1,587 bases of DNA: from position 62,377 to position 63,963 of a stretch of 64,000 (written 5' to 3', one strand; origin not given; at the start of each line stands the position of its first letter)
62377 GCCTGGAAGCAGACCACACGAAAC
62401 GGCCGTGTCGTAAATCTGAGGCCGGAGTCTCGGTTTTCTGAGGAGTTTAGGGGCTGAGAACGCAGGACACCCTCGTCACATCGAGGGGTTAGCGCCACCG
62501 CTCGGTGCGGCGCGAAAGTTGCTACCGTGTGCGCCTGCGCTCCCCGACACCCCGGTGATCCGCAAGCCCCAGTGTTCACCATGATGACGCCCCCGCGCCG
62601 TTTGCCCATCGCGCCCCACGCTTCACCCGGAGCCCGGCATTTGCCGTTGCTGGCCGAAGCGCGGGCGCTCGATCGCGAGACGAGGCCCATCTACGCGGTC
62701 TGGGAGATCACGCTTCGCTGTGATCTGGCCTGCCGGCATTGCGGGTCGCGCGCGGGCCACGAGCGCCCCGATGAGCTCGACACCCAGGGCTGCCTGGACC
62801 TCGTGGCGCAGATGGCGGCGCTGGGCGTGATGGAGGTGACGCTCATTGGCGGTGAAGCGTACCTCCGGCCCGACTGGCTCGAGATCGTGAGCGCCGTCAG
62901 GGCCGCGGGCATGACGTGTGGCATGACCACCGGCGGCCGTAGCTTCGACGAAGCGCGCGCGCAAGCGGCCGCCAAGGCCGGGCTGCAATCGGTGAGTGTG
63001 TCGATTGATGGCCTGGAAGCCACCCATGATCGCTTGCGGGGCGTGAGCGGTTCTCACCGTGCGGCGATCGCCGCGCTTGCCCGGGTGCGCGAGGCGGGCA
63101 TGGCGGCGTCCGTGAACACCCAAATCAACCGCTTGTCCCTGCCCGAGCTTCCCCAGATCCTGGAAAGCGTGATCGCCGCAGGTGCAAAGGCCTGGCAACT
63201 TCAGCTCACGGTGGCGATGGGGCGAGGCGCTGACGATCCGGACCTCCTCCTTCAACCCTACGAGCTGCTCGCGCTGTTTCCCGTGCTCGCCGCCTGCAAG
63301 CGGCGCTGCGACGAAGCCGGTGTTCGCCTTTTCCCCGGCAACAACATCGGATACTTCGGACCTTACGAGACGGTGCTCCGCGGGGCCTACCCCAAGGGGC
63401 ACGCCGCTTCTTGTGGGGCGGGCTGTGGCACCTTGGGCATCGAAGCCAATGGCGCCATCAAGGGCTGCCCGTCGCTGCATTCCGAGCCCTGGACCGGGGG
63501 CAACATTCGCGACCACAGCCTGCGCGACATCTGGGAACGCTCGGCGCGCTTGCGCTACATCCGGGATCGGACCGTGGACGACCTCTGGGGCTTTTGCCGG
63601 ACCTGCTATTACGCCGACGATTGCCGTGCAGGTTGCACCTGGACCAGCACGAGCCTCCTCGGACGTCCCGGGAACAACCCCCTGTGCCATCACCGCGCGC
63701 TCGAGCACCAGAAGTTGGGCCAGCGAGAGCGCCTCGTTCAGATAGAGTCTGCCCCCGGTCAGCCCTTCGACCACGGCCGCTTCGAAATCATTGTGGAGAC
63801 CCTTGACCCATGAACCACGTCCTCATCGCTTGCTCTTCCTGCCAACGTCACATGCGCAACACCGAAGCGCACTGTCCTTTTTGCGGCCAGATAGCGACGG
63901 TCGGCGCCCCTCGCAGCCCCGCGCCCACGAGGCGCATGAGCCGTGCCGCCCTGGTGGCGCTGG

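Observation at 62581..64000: Radical-SAM/SPASM enzyme translationally coupled to a Cys-rich small ORF at the window edge: possible RiPP-like or protein-crosslinking pair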

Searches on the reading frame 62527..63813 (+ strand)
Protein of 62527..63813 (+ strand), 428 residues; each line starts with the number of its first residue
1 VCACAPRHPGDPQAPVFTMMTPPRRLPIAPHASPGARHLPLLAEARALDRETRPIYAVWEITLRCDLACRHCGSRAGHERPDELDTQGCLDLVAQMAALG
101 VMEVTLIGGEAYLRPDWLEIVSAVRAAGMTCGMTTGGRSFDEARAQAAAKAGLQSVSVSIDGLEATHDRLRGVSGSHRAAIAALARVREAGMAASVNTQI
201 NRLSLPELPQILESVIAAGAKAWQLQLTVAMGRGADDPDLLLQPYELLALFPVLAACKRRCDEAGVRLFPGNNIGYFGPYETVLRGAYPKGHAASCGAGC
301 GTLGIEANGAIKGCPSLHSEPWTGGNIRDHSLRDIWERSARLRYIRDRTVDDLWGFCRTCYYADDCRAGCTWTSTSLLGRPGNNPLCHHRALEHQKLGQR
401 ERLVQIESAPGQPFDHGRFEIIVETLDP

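Call 3: search_protein_families(library=ncbifam, proteins=[window:62581-63813:+], max_evalue=0.01)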
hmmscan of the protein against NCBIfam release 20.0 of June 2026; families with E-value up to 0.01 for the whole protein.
window:62581-63813:+ (410 aa): 58 families (the best 25 are shown)
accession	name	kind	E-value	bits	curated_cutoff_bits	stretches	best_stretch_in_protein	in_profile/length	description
TIGR04103.1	rSAM_nif11_3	equivalog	6.9e-152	505.8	725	1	35-409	3-382/412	nif11-class peptide radical SAM maturase 3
TIGR03913.1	rad_SAM_trio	equivalog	2e-144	481.5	591.75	1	35-409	17-392/477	GDL motif peptide-associated radical SAM/SPASM maturase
TIGR04133.1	rSAM_w_lipo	hypoth_equivalog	3.9e-47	160.9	425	1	38-351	25-330/350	TIGR04133 family radical SAM/SPASM protein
TIGR04053.2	TIGR04053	equivalog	3.3e-44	151.6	395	2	31-227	2-203/366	TIGR04053 family radical SAM/SPASM domain-containing protein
TIGR04545.1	rSAM_ahbD_hemeb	equivalog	3.8e-41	141.6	500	2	40-221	3-186/339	heme b synthase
TIGR04303.1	GeoRSP_rSAM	equivalog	7.8e-40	137.4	400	1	36-361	4-315/325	GeoRSP system radical SAM/SPASM protein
TIGR03962.1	mycofact_rSAM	equivalog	2.1e-35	122.5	265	1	35-366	10-326/339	mycofactocin radical SAM maturase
TIGR02109.1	PQQ_syn_pqqE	equivalog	1.8e-33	116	381.35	1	35-384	5-345/358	pyrroloquinoline quinone biosynthesis protein PqqE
TIGR04055.1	rSAM_NirJ2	equivalog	6.7e-33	114.6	500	1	40-352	3-303/326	putative heme d1 biosynthesis radical SAM protein NirJ2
TIGR04051.1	rSAM_NirJ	equivalog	8.4e-33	113.8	515.45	1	39-217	4-183/354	heme d1 biosynthesis radical SAM protein NirJ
TIGR04347.1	pseudo_SAM_Halo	equivalog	1.4e-32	113.4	525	2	31-218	33-220/390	TIGR04347 family pseudo-SAM/SPASM protein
NF045574.1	sacti_mat_StsB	exception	3.3e-29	102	625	2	38-219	97-278/466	StsB family radical SAM/SPASM domain sactipeptide maturase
TIGR04546.1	rSAM_ahbC_deAc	equivalog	5.5e-29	101.1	650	1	33-199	36-202/390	12,18-didecarboxysiroheme deacetylase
TIGR04250.1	SCM_rSAM_ScmE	equivalog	1.2e-27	96.8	400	2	42-193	8-161/358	SynChlorMet cassette radical SAM/SPASM protein ScmE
TIGR04251.1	SCM_rSAM_ScmF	equivalog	7.5e-26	91.3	400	1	43-352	10-321/353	SynChlorMet cassette radical SAM/SPASM protein ScmF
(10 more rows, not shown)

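Call 4: search_protein_families(library=pfam, proteins=[window:62581-63813:+], max_evalue=0.01)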
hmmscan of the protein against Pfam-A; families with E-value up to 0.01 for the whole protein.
window:62581-63813:+ (410 aa): 3 families
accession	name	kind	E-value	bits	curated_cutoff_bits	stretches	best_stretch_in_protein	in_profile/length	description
PF04055.27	Radical_SAM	-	9.8e-20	71.8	29.5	1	42-176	2-143/166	Radical SAM superfamily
PF13186.11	SPASM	-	1.1e-08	35.6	21.5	1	278-343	1-67/67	Iron-sulfur cluster-binding domain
PF13353.11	Fer4_12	-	0.0031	18.3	22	1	47-144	15-115/137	4Fe-4S single cluster domain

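Call 5: find_encoding_contigs(protein=window:62581-63813:+, flank=10000, max_places=6)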
Protein window:62581-63813:+ (410 aa): no gene with exactly this product is on record in the collection.

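Call 6: find_encoding_contigs(protein=window:62527-63813:+, flank=10000, max_places=6)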
Protein window:62527-63813:+ (428 aa): no gene with exactly this product is on record in the collection.

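Call 7: find_encoding_contigs(protein=window:62584-63813:+, flank=10000, max_places=6)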
Protein window:62584-63813:+ (409 aa): 1 contig read that carries it; 1 place shown.
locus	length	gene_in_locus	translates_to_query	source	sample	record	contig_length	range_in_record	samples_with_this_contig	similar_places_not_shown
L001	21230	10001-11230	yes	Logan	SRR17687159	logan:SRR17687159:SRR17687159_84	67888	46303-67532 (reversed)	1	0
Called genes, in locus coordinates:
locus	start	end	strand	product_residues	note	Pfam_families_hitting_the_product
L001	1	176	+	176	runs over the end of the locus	?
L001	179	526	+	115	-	PF04542:Sigma70_r2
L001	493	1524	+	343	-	PF01471:PG_binding_1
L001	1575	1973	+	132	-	-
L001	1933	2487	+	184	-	-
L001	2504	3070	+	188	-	-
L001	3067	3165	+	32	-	-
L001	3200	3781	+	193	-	PF08281:Sigma70_r4_2, PF12680:SnoaL_2 (weak)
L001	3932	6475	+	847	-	-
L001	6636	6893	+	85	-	-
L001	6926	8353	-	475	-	PF00082:Peptidase_S8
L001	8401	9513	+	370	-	-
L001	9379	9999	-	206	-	-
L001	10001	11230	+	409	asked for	PF04055:Radical_SAM, PF13186:SPASM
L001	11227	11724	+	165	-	-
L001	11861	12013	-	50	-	-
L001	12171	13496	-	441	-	PF01979:Amidohydro_1, PF12890:DHOase, PF07969:Amidohydro_3 (weak)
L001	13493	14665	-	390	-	PF00070:Pyr_redox (faint), PF13434:Lys_Orn_oxgnase (faint), PF13450:NAD_binding_8 (faint), PF13454:NAD_binding_9 (weak), PF13738:Pyr_redox_3 (faint), PF01266:DAO (weak), PF07992:Pyr_redox_2 (weak)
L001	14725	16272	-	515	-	PF03929:PepSY_TM (faint)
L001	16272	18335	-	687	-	PF07715:Plug, PF00593:TonB_dep_Rec_b-barrel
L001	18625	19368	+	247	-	-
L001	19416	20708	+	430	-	PF02492:cobW, PF07683:CobW_C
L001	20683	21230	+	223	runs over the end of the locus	PF08856:DUF1826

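Call 11: find_related_loci(query=window:62584-63813:+, collection=genome_contigs, flank=6000)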
Query window:62584-63813:+ (409 aa) in genome_contigs; peptide patterns used: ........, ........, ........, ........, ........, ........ (x = any residue, [..] = any of these).
600 stretches matched a pattern (row limit reached: there are more); 556 encode a relative of the query (tblastn E <= 1e-3); the best 80 are kept; 80 distinct loci.
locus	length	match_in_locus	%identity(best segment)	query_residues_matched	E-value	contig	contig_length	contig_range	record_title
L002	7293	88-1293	74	5-407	0e+0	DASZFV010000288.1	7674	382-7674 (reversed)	MAG TPA_asm: Polyangia bacterium isolate SMAG_U6531 k141_3322917, whole genome shotgun sequence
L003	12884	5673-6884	71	4-409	0e+0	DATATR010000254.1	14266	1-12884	MAG TPA_asm: Polyangiaceae bacterium isolate SMAG_U5551 k141_3074074, whole genome shotgun sequence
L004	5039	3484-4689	71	4-405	0e+0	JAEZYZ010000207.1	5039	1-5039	MAG: Proteobacteria bacterium isolate OH_PFB_28 k127_778221, whole genome shotgun sequence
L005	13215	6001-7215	71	3-407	0e+0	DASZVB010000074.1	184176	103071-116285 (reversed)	MAG TPA_asm: Polyangiaceae bacterium isolate SMAG_U6120 k141_328588, whole genome shotgun sequence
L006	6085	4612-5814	70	4-405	0e+0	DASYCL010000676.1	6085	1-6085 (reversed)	MAG TPA_asm: Polyangiaceae bacterium isolate SMAG_U4932 k141_3289666, whole genome shotgun sequence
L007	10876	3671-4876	71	5-407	0e+0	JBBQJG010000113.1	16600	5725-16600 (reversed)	MAG: Polyangia bacterium isolate Co_metawrap_742 Cmw_742_k141_18179109_length_16600_cov_8.9844, whole genome shotgun seq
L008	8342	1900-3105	72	5-407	0e+0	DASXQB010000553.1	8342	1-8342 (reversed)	MAG TPA_asm: Polyangia bacterium isolate SMAG_U5423 k141_6538657, whole genome shotgun sequence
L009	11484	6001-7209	69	3-405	0e+0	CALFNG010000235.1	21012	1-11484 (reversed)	MAG TPA_asm: uncultured Myxococcales bacterium isolate ERR1035438_bin.42_CONCOCT_v1.1_MAG genome assembly, contig: ERZ17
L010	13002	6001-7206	70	4-405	0e+0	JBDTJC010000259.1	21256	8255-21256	MAG: Polyangiaceae bacterium isolate cluster2_bin.43 k127_3781781, whole genome shotgun sequence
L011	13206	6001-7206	69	3-405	0e+0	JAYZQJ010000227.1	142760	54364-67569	MAG: Myxococcota bacterium isolate XB_MAG420 DB_MAG420_0227, whole genome shotgun sequence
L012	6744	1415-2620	69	4-405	0e+0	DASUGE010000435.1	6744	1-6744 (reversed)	MAG TPA_asm: Polyangiaceae bacterium isolate SMAG_U1397 k141_791792, whole genome shotgun sequence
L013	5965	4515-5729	70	4-407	0e+0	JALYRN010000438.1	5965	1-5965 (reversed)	MAG: Myxococcota bacterium isolate MDV bin90 SD1454_NODE_5468_length_5965_cov_3.090956, whole genome shotgun sequence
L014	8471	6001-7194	70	7-405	0e+0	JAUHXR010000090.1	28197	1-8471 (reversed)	MAG: Polyangia bacterium isolate 3_bin.16 NODE_2151_length_28197_cov_2.465337, whole genome shotgun sequence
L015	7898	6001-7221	70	3-409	0e+0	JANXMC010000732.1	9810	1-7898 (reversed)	MAG: Myxococcales bacterium isolate 336R_concoct_46_sub 336R_k141_281643, whole genome shotgun sequence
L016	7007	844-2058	71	1-405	0e+0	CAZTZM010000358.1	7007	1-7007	MAG TPA_asm: uncultured Myxococcales bacterium isolate binchicken_co84_305 genome assembly, contig: k141_2721356, whole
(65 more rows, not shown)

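Call 14: search_protein_families(library=ncbifam, proteins=[L001:11227-11724:+], max_evalue=10)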
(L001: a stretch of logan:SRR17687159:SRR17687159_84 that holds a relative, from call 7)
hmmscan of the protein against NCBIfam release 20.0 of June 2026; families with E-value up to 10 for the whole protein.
L001:11227-11724:+ (165 aa): 5 families
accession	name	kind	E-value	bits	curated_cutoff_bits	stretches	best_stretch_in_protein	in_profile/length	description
NF049861.1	SCO2400_fam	subfamily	0.029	14.9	55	1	8-59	4-40/136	SCO2400 family protein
NF011481.0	PRK14890.1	equivalog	0.075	13.1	61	1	7-28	11-36/61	putative Zn-ribbon RNA-binding protein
NF008616.0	PRK11595.1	equivalog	0.13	11.7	304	1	7-30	22-45/227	DNA utilization protein GntX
NF041664.1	RNAP_arch_Epp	equivalog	0.45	10.5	50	1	7-29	2-22/57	transcription elongation factor subunit Spt4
TIGR03655.1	anti_R_Lar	subfamily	1.7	9.1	39.6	1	21-30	3-12/55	Lar family restriction alleviation protein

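Call 15: find_homologous_proteins(query=L001:11227-11721:+, max_evalue=0.001)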
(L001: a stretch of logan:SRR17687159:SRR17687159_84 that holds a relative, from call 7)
Query L001:11227-11721:+ (165 aa): 15 proteins with E <= 0.001 among 8000 candidates.
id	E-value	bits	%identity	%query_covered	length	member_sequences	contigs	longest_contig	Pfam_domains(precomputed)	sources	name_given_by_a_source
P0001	3.2e-18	84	41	66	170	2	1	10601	-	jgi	jgi:hypothetical protein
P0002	9.5e-17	79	41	99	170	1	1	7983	-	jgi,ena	-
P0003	3.2e-16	78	45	35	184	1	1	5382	-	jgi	jgi:hypothetical protein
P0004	9.2e-16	76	52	40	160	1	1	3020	-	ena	-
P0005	9.9e-15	73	47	52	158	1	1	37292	-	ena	-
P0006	1.7e-12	66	40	96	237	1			-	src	-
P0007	5.9e-9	54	41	39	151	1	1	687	-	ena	-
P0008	2.8e-8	52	34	98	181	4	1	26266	-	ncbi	-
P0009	2.1e-7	49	37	72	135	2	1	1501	-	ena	-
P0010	4.8e-7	48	59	35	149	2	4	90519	-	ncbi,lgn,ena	-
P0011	9.5e-7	47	32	66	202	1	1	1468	-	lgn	-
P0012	2.1e-6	46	40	68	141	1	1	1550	-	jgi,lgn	jgi:hypothetical protein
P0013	1.1e-4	40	36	90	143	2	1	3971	-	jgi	jgi:hypothetical protein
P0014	1.2e-4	40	47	34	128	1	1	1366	-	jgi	jgi:hypothetical protein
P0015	2.3e-4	39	49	34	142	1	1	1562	-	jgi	jgi:hypothetical protein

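Call 19: search_solved_structures(query=window:62584-63810:+, max_evalue=0.00001, show_alignments=2)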
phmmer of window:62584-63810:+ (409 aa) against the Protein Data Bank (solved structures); distinct sequences matched with E-value up to 0.00001: 4.
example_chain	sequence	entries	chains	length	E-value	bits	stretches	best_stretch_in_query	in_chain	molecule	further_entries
6c8v_A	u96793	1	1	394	8.9e-24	87.5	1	29-378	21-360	Coenzyme PQQ synthesis protein E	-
6efn_A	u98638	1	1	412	1.7e-22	83.2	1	29-218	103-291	Sporulation killing factor maturation protein SkfB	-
7vob_C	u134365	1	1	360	1.3e-10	44.1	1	34-219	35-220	Cytosylglucuronate decarboxylase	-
7voc_C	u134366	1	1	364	1.4e-10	44.1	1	34-219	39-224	Cytosylglucuronate decarboxylase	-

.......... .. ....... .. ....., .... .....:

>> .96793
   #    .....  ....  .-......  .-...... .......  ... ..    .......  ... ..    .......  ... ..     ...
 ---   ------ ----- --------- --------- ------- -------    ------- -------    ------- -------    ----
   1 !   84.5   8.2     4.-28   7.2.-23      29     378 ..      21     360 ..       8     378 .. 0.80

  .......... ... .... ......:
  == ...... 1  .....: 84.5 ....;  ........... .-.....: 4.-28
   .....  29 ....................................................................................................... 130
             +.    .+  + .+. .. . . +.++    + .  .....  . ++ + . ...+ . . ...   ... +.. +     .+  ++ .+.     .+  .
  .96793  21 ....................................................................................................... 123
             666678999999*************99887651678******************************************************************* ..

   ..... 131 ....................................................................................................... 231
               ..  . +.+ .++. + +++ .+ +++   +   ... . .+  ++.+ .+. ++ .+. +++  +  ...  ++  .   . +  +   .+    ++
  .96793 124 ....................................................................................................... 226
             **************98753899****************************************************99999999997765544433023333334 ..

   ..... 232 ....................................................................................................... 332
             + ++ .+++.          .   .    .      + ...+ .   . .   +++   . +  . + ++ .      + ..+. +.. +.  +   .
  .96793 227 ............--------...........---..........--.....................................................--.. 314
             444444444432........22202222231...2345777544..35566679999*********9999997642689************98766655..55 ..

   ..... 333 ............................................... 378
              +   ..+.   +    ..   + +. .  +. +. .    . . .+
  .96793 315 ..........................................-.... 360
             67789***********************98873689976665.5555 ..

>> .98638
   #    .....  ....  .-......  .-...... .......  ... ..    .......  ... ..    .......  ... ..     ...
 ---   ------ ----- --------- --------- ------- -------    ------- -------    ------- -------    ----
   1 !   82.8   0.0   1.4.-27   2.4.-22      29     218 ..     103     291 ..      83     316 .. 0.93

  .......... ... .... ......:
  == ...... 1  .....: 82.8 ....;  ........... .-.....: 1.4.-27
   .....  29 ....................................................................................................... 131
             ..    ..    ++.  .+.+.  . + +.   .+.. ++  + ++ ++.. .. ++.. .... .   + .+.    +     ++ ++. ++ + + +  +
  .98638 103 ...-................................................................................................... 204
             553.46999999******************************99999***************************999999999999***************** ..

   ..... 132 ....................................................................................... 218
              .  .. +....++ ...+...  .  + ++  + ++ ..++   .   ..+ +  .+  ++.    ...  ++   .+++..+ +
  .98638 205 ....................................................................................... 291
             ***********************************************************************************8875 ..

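Call 37: find_homologous_proteins(query=window:62584-63810:+, max_evalue=1e-20)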
Query window:62584-63810:+ (409 aa): 7728 proteins with E <= 1e-20 among 8000 candidates; the best 120 are listed.
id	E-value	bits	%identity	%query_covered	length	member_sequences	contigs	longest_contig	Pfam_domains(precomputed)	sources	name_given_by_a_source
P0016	1.3e-274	929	98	100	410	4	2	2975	PF13186.12,PF04055.28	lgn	-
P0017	2.5e-207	707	75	100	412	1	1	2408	PF13186.12,PF04055.28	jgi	jgi:radical SAM protein with 4Fe4S-binding SPASM domain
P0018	9.8e-207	705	75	100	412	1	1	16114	PF13186.12,PF04055.28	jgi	jgi:radical SAM protein with 4Fe4S-binding SPASM domain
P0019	1.3e-206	705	75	99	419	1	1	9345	PF13186.12,PF04055.28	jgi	jgi:radical SAM protein with 4Fe4S-binding SPASM domain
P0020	2.0e-206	704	74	100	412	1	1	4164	PF13186.12,PF04055.28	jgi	jgi:radical SAM protein with 4Fe4S-binding SPASM domain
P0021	2.5e-206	704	74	100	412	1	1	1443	PF13186.12,PF04055.28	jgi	jgi:radical SAM protein with 4Fe4S-binding SPASM domain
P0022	2.7e-206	704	75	99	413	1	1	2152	PF13186.12,PF04055.28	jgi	jgi:radical SAM protein with 4Fe4S-binding SPASM domain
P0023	3.2e-206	703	74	100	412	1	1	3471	PF13186.12,PF04055.28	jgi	jgi:radical SAM protein with 4Fe4S-binding SPASM domain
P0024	3.9e-206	703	76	98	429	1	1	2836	PF13186.12,PF04055.28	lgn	-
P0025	5.8e-206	703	74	100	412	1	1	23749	PF13186.12,PF04055.28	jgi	jgi:radical SAM protein with 4Fe4S-binding SPASM domain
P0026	8.8e-206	702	75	100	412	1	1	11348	PF13186.12,PF04055.28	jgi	jgi:radical SAM protein with 4Fe4S-binding SPASM domain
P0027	2.0e-205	701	75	100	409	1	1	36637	PF13186.12,PF04055.28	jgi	jgi:radical SAM protein with 4Fe4S-binding SPASM domain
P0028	4.3e-205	700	75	100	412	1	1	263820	PF13186.12,PF04055.28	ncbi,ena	-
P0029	4.4e-205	700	74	100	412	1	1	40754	PF13186.12,PF04055.28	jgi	jgi:radical SAM protein with 4Fe4S-binding SPASM domain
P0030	8.8e-205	699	74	99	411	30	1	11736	PF13186.12,PF04055.28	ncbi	ncbi:MAG TPA: radical SAM protein [Polyangia bacterium]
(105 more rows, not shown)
